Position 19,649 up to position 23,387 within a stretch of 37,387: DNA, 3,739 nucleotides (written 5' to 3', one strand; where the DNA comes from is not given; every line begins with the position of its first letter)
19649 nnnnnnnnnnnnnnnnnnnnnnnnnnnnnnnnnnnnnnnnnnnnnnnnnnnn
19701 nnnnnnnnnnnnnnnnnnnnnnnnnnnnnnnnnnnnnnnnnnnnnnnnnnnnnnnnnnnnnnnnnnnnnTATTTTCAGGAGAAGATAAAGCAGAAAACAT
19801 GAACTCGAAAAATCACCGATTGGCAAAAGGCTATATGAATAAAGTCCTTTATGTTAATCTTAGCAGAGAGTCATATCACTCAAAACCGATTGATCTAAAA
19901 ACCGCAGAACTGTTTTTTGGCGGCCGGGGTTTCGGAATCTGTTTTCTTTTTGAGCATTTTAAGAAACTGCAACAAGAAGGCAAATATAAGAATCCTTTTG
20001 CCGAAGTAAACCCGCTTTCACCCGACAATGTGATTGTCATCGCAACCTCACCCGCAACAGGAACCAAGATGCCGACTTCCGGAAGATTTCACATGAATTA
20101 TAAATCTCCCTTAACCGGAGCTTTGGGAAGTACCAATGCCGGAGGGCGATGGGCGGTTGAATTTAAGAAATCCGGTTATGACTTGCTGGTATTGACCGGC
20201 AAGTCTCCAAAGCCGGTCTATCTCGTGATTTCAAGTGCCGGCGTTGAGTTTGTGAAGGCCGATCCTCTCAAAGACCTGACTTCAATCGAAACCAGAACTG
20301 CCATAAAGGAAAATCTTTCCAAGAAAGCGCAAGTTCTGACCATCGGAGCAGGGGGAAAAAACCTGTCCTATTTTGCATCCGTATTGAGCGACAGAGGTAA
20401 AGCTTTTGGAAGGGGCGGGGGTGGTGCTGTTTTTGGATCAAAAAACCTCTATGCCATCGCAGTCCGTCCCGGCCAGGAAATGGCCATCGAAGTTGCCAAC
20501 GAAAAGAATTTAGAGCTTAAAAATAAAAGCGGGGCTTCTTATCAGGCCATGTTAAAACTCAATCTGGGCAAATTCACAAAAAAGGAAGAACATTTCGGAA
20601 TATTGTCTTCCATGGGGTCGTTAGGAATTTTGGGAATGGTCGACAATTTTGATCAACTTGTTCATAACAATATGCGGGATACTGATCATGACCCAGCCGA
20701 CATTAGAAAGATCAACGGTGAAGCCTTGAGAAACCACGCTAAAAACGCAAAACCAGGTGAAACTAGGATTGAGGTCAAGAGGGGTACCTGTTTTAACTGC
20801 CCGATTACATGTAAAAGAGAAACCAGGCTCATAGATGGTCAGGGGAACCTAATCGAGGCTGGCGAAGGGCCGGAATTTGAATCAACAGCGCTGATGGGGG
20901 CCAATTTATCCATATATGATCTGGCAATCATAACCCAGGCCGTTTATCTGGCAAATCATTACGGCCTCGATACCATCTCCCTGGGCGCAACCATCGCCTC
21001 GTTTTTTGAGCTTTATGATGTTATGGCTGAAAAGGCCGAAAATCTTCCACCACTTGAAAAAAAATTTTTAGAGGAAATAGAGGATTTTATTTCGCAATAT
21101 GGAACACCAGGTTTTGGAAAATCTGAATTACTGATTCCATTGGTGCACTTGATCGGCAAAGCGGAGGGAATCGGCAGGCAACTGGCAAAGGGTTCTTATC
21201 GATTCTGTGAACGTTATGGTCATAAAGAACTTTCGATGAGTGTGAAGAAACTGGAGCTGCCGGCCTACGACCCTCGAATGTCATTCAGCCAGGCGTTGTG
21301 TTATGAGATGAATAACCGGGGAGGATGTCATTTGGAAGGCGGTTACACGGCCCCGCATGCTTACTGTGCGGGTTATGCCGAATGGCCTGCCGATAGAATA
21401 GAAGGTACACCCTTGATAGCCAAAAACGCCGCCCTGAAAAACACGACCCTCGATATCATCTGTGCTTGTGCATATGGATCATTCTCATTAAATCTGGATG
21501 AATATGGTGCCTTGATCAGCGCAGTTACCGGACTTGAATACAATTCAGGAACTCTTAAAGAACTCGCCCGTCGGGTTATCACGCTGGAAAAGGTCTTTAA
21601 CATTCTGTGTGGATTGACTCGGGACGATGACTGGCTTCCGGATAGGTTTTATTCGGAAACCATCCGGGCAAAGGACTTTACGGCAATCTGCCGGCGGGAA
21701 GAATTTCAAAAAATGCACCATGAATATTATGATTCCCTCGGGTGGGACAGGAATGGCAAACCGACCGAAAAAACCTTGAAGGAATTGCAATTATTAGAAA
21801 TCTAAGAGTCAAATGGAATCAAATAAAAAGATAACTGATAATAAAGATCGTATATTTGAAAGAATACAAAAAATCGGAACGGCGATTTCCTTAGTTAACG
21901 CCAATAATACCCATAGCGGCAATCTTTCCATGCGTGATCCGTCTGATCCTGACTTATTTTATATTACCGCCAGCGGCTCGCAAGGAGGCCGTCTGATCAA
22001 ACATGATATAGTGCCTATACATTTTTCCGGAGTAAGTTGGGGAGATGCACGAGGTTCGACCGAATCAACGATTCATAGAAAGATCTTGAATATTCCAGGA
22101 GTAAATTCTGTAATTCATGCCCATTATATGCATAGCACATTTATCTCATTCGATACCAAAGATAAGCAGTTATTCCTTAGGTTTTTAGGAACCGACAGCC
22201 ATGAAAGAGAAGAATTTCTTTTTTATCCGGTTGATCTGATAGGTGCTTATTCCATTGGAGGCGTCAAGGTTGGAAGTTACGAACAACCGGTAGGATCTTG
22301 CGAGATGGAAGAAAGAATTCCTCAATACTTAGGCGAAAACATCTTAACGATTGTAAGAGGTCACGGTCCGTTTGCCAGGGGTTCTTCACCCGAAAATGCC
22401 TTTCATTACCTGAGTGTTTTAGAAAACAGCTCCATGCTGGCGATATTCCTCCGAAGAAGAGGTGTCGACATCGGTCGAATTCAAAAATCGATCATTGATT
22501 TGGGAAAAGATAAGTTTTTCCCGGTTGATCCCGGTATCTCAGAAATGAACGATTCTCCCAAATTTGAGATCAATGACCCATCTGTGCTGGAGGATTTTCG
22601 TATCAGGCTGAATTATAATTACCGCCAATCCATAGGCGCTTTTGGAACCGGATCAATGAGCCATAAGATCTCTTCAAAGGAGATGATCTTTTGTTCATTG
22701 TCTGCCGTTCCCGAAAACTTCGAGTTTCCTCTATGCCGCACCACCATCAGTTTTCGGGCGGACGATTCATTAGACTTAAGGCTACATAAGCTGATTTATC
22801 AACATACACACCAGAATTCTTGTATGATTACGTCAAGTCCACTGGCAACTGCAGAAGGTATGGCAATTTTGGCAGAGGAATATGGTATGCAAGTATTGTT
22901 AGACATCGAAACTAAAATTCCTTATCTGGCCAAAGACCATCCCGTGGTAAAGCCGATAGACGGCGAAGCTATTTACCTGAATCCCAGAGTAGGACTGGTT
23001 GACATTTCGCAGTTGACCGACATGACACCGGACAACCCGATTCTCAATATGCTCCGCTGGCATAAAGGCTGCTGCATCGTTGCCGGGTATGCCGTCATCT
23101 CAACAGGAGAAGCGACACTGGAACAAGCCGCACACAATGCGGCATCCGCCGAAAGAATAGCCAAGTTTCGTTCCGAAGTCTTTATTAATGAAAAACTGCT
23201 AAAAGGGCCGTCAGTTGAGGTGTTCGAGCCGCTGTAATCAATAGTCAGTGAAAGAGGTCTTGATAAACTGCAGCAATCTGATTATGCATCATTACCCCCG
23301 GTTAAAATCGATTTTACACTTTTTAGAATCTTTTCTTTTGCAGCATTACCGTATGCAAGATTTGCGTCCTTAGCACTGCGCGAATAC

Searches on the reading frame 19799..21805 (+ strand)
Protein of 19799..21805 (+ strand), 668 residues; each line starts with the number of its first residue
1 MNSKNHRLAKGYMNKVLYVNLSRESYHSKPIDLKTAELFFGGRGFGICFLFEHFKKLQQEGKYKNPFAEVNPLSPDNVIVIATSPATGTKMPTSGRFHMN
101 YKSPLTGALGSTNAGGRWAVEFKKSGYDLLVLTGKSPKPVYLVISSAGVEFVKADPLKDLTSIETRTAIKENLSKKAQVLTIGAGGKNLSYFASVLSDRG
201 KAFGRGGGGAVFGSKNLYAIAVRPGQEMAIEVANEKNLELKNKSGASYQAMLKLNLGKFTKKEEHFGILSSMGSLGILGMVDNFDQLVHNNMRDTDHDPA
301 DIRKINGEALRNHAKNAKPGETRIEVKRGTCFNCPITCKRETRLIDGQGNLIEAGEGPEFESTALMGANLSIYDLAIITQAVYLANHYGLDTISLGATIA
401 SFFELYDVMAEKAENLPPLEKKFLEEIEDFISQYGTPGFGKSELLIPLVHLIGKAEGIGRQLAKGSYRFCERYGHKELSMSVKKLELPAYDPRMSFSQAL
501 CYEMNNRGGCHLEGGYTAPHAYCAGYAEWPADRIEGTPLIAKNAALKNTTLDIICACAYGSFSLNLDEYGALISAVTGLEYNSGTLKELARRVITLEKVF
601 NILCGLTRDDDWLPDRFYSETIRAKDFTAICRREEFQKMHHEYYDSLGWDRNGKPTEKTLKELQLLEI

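Call 8: search_protein_families(library=pfam, proteins=[window:19799-21805:+])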
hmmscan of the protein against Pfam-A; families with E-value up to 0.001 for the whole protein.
window:19799-21805:+ (668 aa): 2 families
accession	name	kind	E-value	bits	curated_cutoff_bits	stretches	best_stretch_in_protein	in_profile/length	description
PF01314.23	AFOR_C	-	3.2e-90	303.5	27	1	261-665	11-385/385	Aldehyde ferredoxin oxidoreductase, domains 2 & 3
PF02730.20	AFOR_N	-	8.6e-60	202.3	29.8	1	14-223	1-197/199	Aldehyde ferredoxin oxidoreductase, N-terminal domain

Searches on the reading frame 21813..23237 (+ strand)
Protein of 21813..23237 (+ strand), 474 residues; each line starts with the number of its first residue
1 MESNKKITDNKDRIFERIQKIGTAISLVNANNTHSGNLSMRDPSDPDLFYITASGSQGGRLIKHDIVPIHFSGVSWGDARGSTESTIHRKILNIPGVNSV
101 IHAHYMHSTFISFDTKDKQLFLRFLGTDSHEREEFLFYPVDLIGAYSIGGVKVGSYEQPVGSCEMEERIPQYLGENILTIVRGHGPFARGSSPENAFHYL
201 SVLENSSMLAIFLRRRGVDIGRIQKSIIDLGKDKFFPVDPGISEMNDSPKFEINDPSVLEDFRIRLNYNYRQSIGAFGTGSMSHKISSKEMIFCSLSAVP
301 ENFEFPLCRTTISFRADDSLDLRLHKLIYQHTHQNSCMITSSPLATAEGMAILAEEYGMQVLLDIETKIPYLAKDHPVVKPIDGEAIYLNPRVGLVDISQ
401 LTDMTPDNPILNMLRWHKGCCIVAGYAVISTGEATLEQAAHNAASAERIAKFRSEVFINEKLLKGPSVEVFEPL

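Call 3: search_protein_families(library=pfam, proteins=[window:21813-23237:+])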
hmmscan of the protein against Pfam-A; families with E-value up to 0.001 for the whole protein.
window:21813-23237:+ (474 aa): 1 family
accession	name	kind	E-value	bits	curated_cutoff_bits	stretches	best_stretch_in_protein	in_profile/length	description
PF00596.27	Aldolase_II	-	1.2e-27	97.4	22.2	1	29-209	14-181/183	Class II Aldolase and Adducin N-terminal domain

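Call 4: search_protein_families(library=ncbifam, proteins=[window:21813-23237:+])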
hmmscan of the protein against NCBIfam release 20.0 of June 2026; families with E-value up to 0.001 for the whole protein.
window:21813-23237:+ (474 aa): 19 families
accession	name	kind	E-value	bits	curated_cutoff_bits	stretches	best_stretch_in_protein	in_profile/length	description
NF006413.0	PRK08660.1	equivalog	1.8e-30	106.2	203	1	16-214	4-178/184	aldolase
TIGR03328.1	salvage_mtnB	equivalog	8.1e-13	48.3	137.05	1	34-120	17-104/194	methylthioribulose 1-phosphate dehydratase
NF006672.0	PRK09220.1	equivalog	3.2e-11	43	226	1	33-122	30-119/209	methylthioribulose 1-phosphate dehydratase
NF005244.0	PRK06754.1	equivalog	1e-08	34.6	281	1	16-113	9-108/214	methylthioribulose 1-phosphate dehydratase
NF006047.0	PRK08193.1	subfamily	1.3e-08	34.7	257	1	36-229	27-215/231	L-ribulose-5-phosphate 4-epimerase AraD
NF040649.1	FucA_Meth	equivalog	1.7e-08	34.6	250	1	35-120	23-105/179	L-fuculose phosphate aldolase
NF053831.1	RU1PAldHalo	equivalog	2.3e-08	33.7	300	1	24-112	13-99/208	ribulose-1-phosphate aldolase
NF009691.0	PRK13213.1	equivalog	5.9e-08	32.4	489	1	51-229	41-216/231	L-ribulose-5-phosphate 4-epimerase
NF043034.1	OxoTetrPhDc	equivalog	6.6e-08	32.6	250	1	13-217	4-192/205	3-oxo-tetronate 4-phosphate decarboxylase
TIGR00760.1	araD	equivalog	7.1e-08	31.9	389.1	1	36-229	27-213/228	L-ribulose-5-phosphate 4-epimerase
NF005123.0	PRK06557.1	subfamily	8.3e-08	32.2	251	1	30-229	28-210/223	L-ribulose-5-phosphate 4-epimerase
NF009002.0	PRK12347.1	subfamily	8.8e-08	31.6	386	1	36-229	27-216/231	L-ribulose-5-phosphate 4-epimerase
NF004855.0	PRK06208.1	subfamily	1e-05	25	255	0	29-111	58-143/274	class II aldolase/adducin family protein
NF009625.0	PRK13145.1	equivalog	1.1e-05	25.1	369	1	46-227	39-216/235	L-ribulose-5-phosphate 4-epimerase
NF009003.0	PRK12348.1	subfamily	2.2e-05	24.2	331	1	36-225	26-208/228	L-ribulose-5-phosphate 4-epimerase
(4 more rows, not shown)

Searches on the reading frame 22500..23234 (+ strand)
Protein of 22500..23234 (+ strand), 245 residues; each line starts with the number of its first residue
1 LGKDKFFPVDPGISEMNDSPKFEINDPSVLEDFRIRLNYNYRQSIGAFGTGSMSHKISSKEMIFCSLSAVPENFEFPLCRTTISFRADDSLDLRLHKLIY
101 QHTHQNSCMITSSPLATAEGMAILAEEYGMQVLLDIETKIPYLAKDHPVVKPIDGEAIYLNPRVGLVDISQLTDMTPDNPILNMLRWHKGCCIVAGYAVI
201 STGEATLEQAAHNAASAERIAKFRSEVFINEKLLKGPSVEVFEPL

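Call 102: search_solved_structures(query=window:22500-23234:+, max_evalue=0.01)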
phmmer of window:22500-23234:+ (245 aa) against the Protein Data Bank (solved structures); distinct sequences matched with E-value up to 0.01: 0.
